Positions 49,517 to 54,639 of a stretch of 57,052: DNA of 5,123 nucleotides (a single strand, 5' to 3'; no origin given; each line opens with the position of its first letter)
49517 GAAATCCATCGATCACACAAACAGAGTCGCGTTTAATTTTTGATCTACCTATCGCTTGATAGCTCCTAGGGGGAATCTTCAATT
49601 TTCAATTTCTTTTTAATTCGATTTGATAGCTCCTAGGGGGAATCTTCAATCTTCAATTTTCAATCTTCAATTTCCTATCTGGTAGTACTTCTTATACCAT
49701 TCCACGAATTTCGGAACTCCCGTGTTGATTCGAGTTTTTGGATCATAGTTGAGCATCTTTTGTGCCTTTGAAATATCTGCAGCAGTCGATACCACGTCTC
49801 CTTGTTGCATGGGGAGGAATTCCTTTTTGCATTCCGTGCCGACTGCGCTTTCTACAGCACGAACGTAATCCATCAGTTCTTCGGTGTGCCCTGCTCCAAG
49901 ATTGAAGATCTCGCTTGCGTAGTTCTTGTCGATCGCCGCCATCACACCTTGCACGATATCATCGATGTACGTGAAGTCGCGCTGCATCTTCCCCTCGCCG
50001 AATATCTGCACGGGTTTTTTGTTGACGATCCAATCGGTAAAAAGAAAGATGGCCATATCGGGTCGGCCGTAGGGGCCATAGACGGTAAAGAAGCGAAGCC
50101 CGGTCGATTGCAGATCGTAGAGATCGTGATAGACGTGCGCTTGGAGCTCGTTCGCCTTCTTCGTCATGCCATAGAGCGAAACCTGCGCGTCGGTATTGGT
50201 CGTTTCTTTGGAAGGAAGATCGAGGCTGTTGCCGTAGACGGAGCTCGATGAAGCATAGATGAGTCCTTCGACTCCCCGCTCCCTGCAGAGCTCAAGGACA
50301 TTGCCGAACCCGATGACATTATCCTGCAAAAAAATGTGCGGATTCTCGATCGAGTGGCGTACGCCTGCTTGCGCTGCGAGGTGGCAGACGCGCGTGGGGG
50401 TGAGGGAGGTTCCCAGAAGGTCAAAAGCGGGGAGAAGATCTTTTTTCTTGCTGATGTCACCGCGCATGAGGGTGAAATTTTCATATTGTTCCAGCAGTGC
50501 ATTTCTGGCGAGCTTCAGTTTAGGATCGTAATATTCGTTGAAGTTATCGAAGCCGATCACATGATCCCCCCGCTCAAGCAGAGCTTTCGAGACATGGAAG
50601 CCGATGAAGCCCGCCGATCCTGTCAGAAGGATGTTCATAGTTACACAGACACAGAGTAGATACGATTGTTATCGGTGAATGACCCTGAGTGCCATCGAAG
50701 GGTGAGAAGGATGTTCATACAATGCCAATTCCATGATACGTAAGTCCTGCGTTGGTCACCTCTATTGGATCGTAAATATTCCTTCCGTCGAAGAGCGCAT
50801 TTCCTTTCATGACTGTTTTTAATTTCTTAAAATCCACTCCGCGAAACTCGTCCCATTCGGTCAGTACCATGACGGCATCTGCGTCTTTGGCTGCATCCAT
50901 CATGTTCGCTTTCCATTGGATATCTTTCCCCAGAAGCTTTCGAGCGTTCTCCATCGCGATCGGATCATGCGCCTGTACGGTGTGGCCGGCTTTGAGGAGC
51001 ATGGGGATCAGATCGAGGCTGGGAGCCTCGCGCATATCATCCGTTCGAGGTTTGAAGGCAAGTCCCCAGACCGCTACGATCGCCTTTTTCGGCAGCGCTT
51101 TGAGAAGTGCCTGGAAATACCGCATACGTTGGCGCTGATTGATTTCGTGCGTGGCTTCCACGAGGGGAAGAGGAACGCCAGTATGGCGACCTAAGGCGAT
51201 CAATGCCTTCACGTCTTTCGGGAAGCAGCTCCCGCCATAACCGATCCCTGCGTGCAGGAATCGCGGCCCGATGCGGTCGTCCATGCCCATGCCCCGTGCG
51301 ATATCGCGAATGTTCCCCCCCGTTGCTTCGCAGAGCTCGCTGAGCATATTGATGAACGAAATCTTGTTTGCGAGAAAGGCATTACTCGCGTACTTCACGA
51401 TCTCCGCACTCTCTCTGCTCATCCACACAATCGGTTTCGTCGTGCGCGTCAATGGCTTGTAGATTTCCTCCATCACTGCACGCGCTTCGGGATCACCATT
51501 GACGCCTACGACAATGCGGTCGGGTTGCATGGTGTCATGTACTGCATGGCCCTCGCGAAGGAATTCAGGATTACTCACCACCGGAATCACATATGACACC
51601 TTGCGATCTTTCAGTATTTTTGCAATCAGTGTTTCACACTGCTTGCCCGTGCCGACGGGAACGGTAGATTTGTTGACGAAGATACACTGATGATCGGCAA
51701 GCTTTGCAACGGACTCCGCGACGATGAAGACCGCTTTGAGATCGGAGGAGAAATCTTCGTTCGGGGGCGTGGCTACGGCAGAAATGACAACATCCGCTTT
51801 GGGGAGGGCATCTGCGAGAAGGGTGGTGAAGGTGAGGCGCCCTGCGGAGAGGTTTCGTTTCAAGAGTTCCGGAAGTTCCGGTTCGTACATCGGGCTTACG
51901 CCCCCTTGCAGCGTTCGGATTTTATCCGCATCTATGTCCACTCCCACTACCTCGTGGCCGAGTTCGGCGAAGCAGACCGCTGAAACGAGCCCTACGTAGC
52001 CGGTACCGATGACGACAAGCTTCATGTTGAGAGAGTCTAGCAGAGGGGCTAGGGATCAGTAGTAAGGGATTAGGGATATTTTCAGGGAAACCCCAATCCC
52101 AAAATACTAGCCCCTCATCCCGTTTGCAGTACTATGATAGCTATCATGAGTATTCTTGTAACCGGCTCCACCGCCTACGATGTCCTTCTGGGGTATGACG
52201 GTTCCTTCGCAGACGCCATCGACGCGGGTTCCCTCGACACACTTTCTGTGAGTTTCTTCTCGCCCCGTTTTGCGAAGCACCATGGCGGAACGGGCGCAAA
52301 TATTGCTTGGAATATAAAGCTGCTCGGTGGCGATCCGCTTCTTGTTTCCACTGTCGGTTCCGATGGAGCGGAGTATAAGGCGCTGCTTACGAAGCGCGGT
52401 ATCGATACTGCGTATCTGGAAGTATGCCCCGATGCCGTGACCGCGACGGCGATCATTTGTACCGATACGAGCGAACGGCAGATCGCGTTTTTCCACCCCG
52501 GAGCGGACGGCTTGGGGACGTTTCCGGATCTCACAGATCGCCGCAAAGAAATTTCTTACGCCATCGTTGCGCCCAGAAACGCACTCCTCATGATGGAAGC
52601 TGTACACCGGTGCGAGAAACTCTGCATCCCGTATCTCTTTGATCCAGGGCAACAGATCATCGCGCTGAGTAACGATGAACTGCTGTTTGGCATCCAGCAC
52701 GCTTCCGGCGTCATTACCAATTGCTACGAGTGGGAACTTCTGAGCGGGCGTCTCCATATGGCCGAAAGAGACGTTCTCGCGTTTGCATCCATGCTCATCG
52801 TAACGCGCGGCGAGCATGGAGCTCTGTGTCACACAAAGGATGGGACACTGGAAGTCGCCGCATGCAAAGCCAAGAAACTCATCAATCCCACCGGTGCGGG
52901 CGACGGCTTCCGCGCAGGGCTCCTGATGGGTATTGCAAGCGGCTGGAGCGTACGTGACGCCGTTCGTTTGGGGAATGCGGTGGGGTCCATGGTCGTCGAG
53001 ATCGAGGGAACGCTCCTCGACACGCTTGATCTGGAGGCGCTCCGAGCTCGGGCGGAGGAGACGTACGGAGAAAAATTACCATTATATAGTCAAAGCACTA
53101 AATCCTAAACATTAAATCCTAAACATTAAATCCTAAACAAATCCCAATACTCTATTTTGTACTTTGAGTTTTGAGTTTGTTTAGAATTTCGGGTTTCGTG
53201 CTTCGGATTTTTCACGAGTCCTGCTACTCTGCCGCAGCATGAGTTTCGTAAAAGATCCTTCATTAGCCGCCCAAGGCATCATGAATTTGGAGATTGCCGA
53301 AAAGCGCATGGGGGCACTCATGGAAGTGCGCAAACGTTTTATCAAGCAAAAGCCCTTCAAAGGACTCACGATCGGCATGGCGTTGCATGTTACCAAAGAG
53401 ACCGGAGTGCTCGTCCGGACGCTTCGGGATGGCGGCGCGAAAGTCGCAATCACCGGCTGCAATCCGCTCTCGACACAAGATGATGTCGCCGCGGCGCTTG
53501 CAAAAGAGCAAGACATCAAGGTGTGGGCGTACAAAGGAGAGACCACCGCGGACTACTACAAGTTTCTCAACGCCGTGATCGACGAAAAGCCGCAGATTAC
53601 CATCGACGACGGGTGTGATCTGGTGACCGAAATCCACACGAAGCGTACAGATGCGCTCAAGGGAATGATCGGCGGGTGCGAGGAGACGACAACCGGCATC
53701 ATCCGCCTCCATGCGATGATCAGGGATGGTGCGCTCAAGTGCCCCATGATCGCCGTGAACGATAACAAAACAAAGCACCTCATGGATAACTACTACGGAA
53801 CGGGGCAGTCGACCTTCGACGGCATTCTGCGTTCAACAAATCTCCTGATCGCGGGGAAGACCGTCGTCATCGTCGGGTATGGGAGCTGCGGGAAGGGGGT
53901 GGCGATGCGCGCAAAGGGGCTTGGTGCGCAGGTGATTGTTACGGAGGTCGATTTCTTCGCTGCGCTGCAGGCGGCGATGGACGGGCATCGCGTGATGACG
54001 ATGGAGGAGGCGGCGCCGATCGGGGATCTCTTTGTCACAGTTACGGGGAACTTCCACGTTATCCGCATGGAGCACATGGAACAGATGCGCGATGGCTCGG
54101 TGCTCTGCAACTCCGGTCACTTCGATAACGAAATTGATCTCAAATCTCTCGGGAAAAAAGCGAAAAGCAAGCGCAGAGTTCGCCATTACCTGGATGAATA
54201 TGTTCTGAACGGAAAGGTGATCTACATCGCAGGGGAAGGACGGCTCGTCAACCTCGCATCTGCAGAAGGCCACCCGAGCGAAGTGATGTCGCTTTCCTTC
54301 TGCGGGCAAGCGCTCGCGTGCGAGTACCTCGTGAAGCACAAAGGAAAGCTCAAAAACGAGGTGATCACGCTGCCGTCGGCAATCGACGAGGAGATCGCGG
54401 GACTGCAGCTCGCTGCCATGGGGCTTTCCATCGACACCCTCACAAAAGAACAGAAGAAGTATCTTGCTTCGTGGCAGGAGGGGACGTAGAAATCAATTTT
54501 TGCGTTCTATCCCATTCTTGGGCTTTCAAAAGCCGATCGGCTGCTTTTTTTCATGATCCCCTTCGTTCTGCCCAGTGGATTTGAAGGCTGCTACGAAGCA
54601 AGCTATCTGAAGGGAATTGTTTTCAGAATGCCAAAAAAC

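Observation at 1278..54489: A ~53-kb multi-nonulosonate, sulfated, heavily methylated glycan island next to the 16S gene, with extracytoplasmic GT-C transferases but no classical export or priming machinery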

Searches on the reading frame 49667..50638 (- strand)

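Call 8: search_protein_families(library=pfam, proteins=[window:49667-50638:-], max_evalue=0.001)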
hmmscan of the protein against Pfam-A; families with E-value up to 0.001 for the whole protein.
window:49667-50638:- (323 aa): 7 families
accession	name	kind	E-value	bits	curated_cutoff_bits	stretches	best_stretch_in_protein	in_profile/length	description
PF01370.27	Epimerase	-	1.5e-50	172.3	20.9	1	3-248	1-240/240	NAD dependent epimerase/dehydratase family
PF16363.11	GDP_Man_Dehyd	-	1.7e-46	159.7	27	1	4-309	1-330/332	GDP-mannose 4,6 dehydratase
PF01073.25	3Beta_HSD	-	1.2e-14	54.4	22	1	5-235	2-228/280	3-beta hydroxysteroid dehydrogenase/isomerase family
PF02719.21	Polysacc_synt_2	-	6.7e-14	52.2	20.2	1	3-273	1-254/293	Polysaccharide biosynthesis protein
PF04321.23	RmlD_sub_bind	-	1.5e-09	37.8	27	1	1-286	1-250/287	RmlD substrate binding domain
PF07993.18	NAD_binding_4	-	2.9e-07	30.3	20.1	1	5-158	1-165/258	Male sterility protein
PF08659.16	KR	-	0.00091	19.6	22.6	0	3-135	3-141/180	KR domain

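Call 63: search_protein_families(library=ncbifam, proteins=[window:49667-50638:-], max_evalue=0.00001)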
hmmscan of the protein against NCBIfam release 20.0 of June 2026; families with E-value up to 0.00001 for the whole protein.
window:49667-50638:- (323 aa): 21 families
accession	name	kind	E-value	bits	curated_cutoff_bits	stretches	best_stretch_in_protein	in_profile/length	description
TIGR01179.1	galE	equivalog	3.2e-44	151.1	262.3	1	2-317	1-327/332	UDP-glucose 4-epimerase GalE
TIGR01181.1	dTDP_gluc_dehyt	equivalog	2.4e-41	141.9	365.1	1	2-317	1-313/321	dTDP-glucose 4,6-dehydratase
NF011728.1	PRK15181.1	equivalog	1e-39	136.6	760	1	3-316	18-338/348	Vi polysaccharide biosynthesis UDP-N-acetylglucosaminuronic acid C-4 epimerase TviC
TIGR02197.1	heptose_epim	equivalog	2e-36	125.8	274.6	1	3-317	1-315/316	ADP-glyceromanno-heptose 6-epimerase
TIGR04180.1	EDH_00030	hypoth_equivalog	2.1e-32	112.4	475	1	3-302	1-296/297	NAD-dependent 4,6-dehydratase LegB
NF007956.0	PRK10675.1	subfamily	2.5e-28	99.2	394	1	1-304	1-318/338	UDP-glucose 4-epimerase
NF007490.0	PRK10084.1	subfamily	3.1e-23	82.4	649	1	1-317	1-336/361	dTDP-glucose 4,6-dehydratase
NF007582.0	PRK10217.1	equivalog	2.9e-21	76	698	1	2-315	3-331/355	dTDP-glucose 4,6-dehydratase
TIGR02622.1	CDP_4_6_dhtase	equivalog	2.3e-19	69.7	278.45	1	2-174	6-172/352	CDP-glucose 4,6-dehydratase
NF008360.0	PRK11150.1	equivalog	1.5e-16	60.5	452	1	111-264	97-252/310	ADP-glyceromanno-heptose 6-epimerase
NF042422.1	oxyalk_red_OleD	equivalog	1.9e-16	60.4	580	1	1-277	1-261/329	2-alkyl-3-oxoalkanoate reductase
NF043036.1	ErythonDh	equivalog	4e-13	49.2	325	1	1-205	1-198/321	D-erythronate dehydrogenase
NF042423.1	oxyalk_red_Shew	equivalog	5.7e-13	48.6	580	1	2-191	10-179/331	2-alkyl-3-oxoalkanoate reductase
NF047922.1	GDPFucSynFcl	equivalog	1.4e-12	47.7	500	1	86-317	59-303/308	GDP-L-fucose synthase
TIGR03466.1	HpnA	hypoth_equivalog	1.7e-12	46.9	367.65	1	2-279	2-259/327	hopanoid-associated sugar epimerase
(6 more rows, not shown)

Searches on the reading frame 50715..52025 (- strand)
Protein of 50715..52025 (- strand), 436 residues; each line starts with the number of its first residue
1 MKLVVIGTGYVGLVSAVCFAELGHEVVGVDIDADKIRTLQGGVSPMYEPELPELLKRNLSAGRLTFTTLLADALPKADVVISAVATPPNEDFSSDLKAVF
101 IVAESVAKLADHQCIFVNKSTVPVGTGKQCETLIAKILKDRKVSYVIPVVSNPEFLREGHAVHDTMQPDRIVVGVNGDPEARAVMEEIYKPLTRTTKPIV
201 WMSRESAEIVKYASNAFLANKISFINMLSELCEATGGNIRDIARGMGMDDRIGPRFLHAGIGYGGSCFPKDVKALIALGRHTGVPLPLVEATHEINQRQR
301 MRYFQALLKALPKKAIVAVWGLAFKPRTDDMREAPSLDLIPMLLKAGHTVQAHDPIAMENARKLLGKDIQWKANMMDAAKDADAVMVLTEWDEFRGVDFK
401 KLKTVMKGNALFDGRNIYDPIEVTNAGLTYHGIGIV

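Call 8: search_protein_families(library=pfam, proteins=[window:50715-52025:-], max_evalue=0.001)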
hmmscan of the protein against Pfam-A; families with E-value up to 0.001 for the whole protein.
window:50715-52025:- (436 aa): 7 families
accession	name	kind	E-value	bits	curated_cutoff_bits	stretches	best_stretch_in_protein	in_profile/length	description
PF03721.20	UDPG_MGDP_dh_N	-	9.7e-58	195.3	27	1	1-188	1-187/187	UDP-glucose/GDP-mannose dehydrogenase family, NAD binding domain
PF00984.24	UDPG_MGDP_dh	-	1.6e-35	121.5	25.4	1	205-297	1-93/94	UDP-glucose/GDP-mannose dehydrogenase family, central domain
PF03720.21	UDPG_MGDP_dh_C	-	2.9e-35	121.2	30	1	318-420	1-103/103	UDP-glucose/GDP-mannose dehydrogenase family, UDP binding domain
PF02737.24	3HCDH_N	-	2e-06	28.3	22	1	3-85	2-87/180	3-hydroxyacyl-CoA dehydrogenase, NAD binding domain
PF03446.21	NAD_binding_2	-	7.2e-06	26.5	21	0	342-414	17-92/161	NAD binding domain of 6-phosphogluconate dehydrogenase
PF01262.27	AlaDh_PNT_C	-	1.3e-05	25.2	23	1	2-87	30-103/214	Alanine dehydrogenase/PNT, C-terminal domain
PF03807.23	F420_oxidored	-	9.3e-05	23.4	21.6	0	2-95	1-78/94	NADP oxidoreductase coenzyme F420-dependent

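Call 63: search_protein_families(library=ncbifam, proteins=[window:50715-52025:-], max_evalue=0.00001)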
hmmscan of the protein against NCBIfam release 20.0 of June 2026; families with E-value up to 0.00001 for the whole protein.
window:50715-52025:- (436 aa): 7 families
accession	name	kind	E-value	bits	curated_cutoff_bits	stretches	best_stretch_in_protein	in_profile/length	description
NF047673.2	TeichurnBiosyTuaD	equivalog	5.1e-140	467.5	700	1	2-434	3-430/439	UDP-glucose 6-dehydrogenase TuaD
TIGR03026.1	NDP-sugDHase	subfamily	1e-131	439.5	189.8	1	1-416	1-413/413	nucleotide sugar dehydrogenase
NF041297.1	UDPGDh_AglM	equivalog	8.5e-107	357.7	670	1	1-432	1-427/429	UDP-glucose 6-dehydrogenase AglM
NF040825.1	UDPMaNacDH_Arch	equivalog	2.7e-53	181.4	750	1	1-434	1-414/418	UDP-N-acetyl-D-mannosamine dehydrogenase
NF008286.0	PRK11064.1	equivalog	2.4e-41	141.7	459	1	3-404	6-409/420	UDP-N-acetyl-D-mannosamine dehydrogenase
NF011631.0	PRK15057.1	equivalog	7e-41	140.6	757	1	1-360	1-342/388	UDP-glucose 6-dehydrogenase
NF011729.0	PRK15182.1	equivalog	7.2e-14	51.4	592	1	2-366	8-367/425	Vi polysaccharide biosynthesis UDP-N-acetylglucosamine C-6 dehydrogenase TviB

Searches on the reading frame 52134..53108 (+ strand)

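Call 8: search_protein_families(library=pfam, proteins=[window:52134-53108:+], max_evalue=0.001)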
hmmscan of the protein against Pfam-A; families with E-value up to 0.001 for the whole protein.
window:52134-53108:+ (324 aa): 2 families
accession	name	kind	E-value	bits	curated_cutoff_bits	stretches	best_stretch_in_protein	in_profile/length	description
PF00294.29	PfkB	-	2.9e-42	145.5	25.8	1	44-294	29-296/302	pfkB family carbohydrate kinase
PF25270.1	Khk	-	6.5e-05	22.7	35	1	222-288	281-347/365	Prokaryotic ketohexokinase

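Call 63: search_protein_families(library=ncbifam, proteins=[window:52134-53108:+], max_evalue=0.00001)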
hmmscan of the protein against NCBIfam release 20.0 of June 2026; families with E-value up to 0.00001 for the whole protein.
window:52134-53108:+ (324 aa): 22 families
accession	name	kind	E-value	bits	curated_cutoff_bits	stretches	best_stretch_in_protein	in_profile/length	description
NF041164.1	NucKinThplmales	equivalog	9.7e-27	93.9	450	1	48-289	35-273/295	nucleoside kinase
TIGR02152.1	D_ribokin_bact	equivalog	5.3e-23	81.8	299.65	1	42-293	26-286/298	ribokinase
TIGR04382.1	myo_inos_iolC_N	equivalog_domain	7.4e-20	71.4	300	1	218-289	220-291/309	5-dehydro-2-deoxygluconokinase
TIGR03168.1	1-PFK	subfamily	4.4e-18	65.2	216.4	1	218-303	213-298/305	hexose kinase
TIGR02198.1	rfaE_dom_I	equivalog_domain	2.2e-17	63.2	345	1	218-294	227-303/315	D-glycero-beta-D-manno-heptose-7-phosphate kinase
NF006957.1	PRK09434.1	equivalog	4.4e-16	59.2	450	1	45-281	21-274/302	fructokinase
TIGR03828.1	pfkB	equivalog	2.8e-15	56.2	292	1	218-303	213-298/305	1-phosphofructokinase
NF007321.0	PRK09813.1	equivalog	3.1e-14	53.1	247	1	218-292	186-259/261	fructoselysine 6-kinase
NF041134.1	R1P_kin_Thcocales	equivalog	1.2e-13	51.2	500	1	51-309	37-284/291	ADP-dependent ribose-1-phosphate kinase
NF053626.1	RibKinHalex1628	equivalog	1.8e-13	50.7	330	1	49-293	36-278/293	ATP-dependent ribose-1-phosphate kinase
NF041320.1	pfkB_Halo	equivalog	6.8e-12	45.4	400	1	222-302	212-292/302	1-phosphofructokinase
NF008454.0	PRK11316.1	equivalog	3.7e-11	42.3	521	1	219-294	226-301/475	bifunctional D-glycero-beta-D-manno-heptose-7-phosphate kinase/D-glycero-beta-D-manno-heptose 1-phosphate adenylyltransferase HldE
NF008353.0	PRK11142.1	equivalog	1.9e-10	40.7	341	0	220-292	217-288/307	ribokinase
NF047869.1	myo_kin_aldol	exception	8.7e-10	37.6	600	0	244-289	268-313/586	bifunctional 5-dehydro-2-deoxygluconokinase/5-dehydro-2-deoxyphosphogluconate aldolase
NF007355.0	PRK09850.1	equivalog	6.6e-09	35.3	540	0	221-299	220-298/313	pseudouridine kinase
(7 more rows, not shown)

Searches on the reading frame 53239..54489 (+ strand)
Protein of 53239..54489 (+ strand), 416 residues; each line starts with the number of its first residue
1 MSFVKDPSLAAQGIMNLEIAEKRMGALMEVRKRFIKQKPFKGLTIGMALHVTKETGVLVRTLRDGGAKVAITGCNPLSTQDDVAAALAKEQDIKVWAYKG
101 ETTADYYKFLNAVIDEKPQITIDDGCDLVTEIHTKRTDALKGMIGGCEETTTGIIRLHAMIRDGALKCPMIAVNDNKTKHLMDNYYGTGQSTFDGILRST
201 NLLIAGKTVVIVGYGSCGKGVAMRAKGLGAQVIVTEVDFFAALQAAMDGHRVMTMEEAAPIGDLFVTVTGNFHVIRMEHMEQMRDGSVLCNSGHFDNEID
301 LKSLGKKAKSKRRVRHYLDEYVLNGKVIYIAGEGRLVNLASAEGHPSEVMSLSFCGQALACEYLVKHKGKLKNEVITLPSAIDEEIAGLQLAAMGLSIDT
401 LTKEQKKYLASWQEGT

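Call 8: search_protein_families(library=pfam, proteins=[window:53239-54489:+], max_evalue=0.001)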
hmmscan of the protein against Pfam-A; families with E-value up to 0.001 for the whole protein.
window:53239-54489:+ (416 aa): 4 families
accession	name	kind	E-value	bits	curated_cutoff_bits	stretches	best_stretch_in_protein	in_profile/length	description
PF05221.23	AdoHcyase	-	1.8e-62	211.6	25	2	4-134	4-138/299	S-adenosyl-L-homocysteine hydrolase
PF00670.27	AdoHcyase_NAD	-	3.2e-54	183.9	27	1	184-343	1-161/162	S-adenosyl-L-homocysteine hydrolase, NAD binding domain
PF02826.25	2-Hacid_dh_C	-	1.5e-09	38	25.1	1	202-294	32-128/178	D-isomer specific 2-hydroxyacid dehydrogenase, NAD binding domain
PF07991.19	KARI_N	-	1.3e-07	31.8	20.6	1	204-292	2-94/165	Acetohydroxy acid isomeroreductase, NADPH-binding domain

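Call 22: list_cluster_members(proteins=[P0002, P0004, P0006, P0011, window:53239-54489:+, window:55219-56172:+, window:52134-53108:+, window:41176-42225:+, window:12511-13593:-, window:10698-12503:+])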
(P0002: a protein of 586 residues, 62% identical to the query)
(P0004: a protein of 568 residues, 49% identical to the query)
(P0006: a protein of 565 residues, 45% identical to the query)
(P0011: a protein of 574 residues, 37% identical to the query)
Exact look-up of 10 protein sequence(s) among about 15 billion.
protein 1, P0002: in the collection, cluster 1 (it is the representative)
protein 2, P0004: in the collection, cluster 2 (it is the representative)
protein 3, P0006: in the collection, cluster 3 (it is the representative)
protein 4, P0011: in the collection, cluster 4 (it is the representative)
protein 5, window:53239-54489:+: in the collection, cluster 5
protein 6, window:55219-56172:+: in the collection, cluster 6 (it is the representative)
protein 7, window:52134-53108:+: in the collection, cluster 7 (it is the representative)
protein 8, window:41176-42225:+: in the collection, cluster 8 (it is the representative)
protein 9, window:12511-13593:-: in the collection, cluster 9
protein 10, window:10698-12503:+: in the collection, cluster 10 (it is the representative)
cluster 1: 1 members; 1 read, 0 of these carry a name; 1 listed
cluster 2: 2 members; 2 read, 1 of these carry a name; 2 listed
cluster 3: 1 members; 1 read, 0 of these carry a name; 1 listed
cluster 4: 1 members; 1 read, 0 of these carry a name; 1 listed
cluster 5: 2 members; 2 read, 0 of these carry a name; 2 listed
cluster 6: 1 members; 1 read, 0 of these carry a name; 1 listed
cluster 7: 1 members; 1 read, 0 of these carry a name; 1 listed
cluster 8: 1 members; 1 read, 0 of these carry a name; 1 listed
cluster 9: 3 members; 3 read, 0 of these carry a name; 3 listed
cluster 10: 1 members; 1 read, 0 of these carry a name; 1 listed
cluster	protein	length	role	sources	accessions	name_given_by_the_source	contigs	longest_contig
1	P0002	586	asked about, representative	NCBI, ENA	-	-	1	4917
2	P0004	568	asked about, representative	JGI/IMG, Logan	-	-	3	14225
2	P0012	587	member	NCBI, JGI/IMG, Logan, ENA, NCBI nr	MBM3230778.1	hypothetical protein FJZ28_00445 [Candidatus Peregrinibacteria bacterium] | hypothetical protein [Candidatus Peregrinibacteria bacterium]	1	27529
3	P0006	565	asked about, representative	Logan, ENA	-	-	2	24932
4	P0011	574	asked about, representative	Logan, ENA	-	-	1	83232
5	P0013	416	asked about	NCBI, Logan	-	-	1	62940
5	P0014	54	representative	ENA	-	-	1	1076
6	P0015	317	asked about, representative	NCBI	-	-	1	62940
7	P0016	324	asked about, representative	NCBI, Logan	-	-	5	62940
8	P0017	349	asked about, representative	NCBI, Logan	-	-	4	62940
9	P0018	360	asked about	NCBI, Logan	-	-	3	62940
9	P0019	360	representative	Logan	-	-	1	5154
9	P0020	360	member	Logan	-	-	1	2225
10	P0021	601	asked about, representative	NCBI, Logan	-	-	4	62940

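Call 24: find_encoding_contigs(protein=window:53239-54489:+, flank=10000, max_places=4)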
Protein window:53239-54489:+ (416 aa): 1 contig read that carries it; 1 place shown.
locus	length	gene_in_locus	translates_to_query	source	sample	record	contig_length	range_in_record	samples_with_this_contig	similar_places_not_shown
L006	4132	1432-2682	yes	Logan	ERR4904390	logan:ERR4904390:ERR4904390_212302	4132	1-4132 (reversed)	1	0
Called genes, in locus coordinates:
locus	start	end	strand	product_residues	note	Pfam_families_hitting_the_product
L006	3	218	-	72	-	?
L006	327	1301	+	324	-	PF00294:PfkB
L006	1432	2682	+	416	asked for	PF05221:AdoHcyase, PF02826:2-Hacid_dh_C, PF00670:AdoHcyase_NAD, PF07991:KARI_N (weak)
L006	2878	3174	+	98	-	-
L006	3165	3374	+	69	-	-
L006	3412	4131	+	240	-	?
